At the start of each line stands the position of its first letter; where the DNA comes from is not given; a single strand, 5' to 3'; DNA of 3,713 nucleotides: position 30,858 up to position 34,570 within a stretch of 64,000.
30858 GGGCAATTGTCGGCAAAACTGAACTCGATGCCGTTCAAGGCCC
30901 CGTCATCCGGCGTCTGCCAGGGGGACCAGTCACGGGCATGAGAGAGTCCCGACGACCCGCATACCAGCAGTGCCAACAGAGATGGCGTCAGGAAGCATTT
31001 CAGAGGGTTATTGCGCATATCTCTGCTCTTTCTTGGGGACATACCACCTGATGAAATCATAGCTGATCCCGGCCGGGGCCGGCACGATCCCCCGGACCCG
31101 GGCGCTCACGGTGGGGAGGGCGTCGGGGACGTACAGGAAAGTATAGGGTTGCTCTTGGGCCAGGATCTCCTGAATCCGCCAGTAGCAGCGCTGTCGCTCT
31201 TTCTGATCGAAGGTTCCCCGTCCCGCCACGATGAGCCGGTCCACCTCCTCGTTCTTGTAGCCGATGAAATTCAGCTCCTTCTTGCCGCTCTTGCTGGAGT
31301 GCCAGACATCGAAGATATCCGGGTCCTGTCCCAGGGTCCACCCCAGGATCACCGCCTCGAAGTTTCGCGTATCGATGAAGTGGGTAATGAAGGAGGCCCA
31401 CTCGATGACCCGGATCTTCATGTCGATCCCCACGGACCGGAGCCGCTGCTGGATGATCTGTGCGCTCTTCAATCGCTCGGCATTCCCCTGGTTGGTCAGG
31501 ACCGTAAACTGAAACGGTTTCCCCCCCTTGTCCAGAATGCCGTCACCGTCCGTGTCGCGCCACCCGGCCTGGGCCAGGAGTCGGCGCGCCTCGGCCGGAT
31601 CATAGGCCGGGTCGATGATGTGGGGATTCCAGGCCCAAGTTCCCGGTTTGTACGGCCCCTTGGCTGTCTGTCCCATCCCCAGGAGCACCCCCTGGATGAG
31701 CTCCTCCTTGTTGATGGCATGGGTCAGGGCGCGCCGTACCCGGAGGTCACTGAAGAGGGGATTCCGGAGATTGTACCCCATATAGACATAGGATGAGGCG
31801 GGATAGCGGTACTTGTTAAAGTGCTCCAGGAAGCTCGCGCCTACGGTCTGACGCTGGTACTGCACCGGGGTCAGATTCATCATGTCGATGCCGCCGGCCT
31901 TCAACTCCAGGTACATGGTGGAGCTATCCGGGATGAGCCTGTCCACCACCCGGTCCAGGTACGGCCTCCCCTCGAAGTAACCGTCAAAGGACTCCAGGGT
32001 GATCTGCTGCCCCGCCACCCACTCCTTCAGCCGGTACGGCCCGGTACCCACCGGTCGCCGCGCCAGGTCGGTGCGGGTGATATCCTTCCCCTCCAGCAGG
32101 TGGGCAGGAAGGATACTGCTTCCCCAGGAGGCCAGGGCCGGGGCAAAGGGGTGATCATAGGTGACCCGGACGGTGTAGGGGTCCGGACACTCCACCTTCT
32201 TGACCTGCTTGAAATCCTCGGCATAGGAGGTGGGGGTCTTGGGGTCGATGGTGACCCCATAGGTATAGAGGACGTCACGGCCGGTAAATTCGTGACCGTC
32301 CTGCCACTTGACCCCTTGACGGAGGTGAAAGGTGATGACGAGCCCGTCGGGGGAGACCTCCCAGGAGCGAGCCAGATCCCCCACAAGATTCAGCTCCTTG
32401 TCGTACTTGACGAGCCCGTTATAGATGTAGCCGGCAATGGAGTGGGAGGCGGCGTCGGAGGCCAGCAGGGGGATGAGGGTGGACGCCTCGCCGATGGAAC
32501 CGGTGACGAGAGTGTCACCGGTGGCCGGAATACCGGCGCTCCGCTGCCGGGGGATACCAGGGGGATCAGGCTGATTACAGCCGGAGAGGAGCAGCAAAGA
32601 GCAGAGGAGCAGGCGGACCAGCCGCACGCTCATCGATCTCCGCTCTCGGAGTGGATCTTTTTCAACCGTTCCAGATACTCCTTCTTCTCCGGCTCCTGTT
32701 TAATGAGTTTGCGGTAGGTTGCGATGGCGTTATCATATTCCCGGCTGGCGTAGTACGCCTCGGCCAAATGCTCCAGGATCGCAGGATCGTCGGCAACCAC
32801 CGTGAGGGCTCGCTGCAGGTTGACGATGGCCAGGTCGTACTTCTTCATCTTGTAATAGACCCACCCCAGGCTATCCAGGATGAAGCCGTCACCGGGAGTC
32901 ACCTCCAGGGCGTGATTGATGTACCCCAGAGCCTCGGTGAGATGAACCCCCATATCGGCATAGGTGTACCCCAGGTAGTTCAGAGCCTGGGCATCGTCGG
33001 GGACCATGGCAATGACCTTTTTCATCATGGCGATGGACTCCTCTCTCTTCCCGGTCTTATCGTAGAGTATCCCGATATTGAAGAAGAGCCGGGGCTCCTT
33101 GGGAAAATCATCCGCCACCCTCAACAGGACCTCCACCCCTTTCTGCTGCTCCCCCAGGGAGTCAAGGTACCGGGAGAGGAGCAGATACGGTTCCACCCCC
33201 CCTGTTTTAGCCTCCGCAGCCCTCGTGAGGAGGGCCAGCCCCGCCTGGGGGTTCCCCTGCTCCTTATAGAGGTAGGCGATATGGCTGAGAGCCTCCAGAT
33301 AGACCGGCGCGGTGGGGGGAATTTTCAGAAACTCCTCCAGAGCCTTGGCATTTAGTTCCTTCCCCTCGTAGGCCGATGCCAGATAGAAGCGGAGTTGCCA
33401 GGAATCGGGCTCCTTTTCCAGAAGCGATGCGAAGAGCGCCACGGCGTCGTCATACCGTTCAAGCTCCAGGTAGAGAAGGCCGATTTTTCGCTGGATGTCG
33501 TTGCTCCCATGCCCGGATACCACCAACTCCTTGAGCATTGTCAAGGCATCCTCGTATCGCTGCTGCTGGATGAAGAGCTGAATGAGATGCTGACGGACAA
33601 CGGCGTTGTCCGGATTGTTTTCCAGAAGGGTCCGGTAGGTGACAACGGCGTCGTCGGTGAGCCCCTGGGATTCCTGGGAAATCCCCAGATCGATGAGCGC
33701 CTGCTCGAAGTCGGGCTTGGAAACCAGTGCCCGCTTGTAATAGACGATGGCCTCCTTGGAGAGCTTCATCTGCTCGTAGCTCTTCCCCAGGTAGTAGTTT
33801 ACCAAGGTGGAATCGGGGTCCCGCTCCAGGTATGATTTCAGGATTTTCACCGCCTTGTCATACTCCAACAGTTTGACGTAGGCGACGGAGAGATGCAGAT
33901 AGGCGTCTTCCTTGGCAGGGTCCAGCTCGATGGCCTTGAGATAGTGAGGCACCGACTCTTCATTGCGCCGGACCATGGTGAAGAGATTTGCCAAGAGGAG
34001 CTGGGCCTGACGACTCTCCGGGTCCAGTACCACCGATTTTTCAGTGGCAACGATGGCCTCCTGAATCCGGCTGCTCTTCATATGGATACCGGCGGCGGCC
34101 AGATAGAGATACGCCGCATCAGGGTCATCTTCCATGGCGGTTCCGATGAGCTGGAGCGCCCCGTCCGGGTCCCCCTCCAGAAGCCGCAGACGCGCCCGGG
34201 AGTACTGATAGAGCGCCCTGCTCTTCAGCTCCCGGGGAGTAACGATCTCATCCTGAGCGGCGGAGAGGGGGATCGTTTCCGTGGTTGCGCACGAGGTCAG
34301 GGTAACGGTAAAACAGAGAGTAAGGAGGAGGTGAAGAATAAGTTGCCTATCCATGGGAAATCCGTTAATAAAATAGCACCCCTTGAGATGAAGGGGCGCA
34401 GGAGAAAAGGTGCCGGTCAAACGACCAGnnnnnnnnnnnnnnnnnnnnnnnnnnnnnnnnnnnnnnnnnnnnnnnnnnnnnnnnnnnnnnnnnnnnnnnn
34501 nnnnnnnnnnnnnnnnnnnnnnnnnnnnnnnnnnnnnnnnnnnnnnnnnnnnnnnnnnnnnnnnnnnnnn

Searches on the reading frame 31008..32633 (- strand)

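Call 34: search_protein_families(library=pfam, proteins=[window:31008-32633:-], max_evalue=0.001)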
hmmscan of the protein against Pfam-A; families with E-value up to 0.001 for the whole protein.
window:31008-32633:- (541 aa): 1 family
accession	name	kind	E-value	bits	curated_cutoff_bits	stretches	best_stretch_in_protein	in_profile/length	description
PF00496.27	SBP_bac_5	-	1.9e-95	320.5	32.4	1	83-447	2-361/368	Bacterial extracellular solute-binding proteins, family 5 Middle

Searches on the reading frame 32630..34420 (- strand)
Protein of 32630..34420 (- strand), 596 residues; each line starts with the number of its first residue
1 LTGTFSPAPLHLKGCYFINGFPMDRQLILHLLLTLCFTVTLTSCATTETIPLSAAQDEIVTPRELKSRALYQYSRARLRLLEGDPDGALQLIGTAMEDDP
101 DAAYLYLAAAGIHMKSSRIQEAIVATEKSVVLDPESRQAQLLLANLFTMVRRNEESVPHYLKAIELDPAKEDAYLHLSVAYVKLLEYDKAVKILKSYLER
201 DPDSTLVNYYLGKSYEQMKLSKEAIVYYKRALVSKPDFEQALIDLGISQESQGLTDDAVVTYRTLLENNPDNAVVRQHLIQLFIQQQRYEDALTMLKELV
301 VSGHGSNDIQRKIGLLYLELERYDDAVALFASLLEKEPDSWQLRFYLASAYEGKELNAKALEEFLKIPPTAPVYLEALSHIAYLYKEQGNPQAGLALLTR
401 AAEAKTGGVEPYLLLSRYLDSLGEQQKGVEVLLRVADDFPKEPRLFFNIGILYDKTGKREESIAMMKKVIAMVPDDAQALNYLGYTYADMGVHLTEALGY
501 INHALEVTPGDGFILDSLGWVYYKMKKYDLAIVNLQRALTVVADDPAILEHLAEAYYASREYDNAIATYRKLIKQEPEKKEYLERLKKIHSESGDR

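Call 34: search_protein_families(library=pfam, proteins=[window:32630-34420:-], max_evalue=0.001)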
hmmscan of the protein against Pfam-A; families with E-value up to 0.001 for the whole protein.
window:32630-34420:- (596 aa): 27 families (the best 25 are shown)
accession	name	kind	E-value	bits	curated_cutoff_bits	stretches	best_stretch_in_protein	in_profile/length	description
PF13432.12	TPR_16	-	1.2e-46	157.1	32.7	2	313-368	3-58/65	Tetratricopeptide repeat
PF14559.12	TPR_19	-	2.9e-44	149.7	25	5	252-300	4-52/68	Tetratricopeptide repeat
PF07719.23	TPR_2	-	7.2e-40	132.2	27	0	548-578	3-33/34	Tetratricopeptide repeat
PF13428.12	TPR_14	-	1.6e-37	124.5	23.5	1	309-349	3-43/44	Tetratricopeptide repeat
PF00515.34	TPR_1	-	4.7e-35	118.4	27.8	2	518-540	7-29/34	Tetratricopeptide repeat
PF13174.12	TPR_6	-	2.3e-33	113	26.3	1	172-204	1-33/33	Tetratricopeptide repeat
PF13414.12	TPR_11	-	1.6e-31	108.2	26.8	2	521-558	3-40/42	TPR repeat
PF13181.12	TPR_8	-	4e-29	98.7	25.7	0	444-472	2-30/34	Tetratricopeptide repeat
PF13431.12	TPR_17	-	9.8e-26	88.3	24.4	0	159-191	1-33/34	Tetratricopeptide repeat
PF13176.12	TPR_7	-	1.8e-24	84.1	27.9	0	549-580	2-35/36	Tetratricopeptide repeat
PF13424.12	TPR_12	-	3.6e-23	82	30.1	1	476-540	2-73/77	Tetratricopeptide repeat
PF24575.1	TPR_Slam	-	9.7e-17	61.8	35.2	1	246-293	54-101/104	Surface lipoprotein assembly modifier, N-terminal TPR repeats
PF12895.13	ANAPC3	-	5.7e-16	59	27.2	1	168-230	20-81/82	Anaphase-promoting complex, cyclosome, subunit 3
PF13429.12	TPR_15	-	9.9e-15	55.1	26.2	1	249-360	156-267/280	Tetratricopeptide repeat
PF20308.4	TPR-S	-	3.9e-13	50.3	27.6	0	528-578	2-52/102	Tetratricopeptide Repeats-Sensor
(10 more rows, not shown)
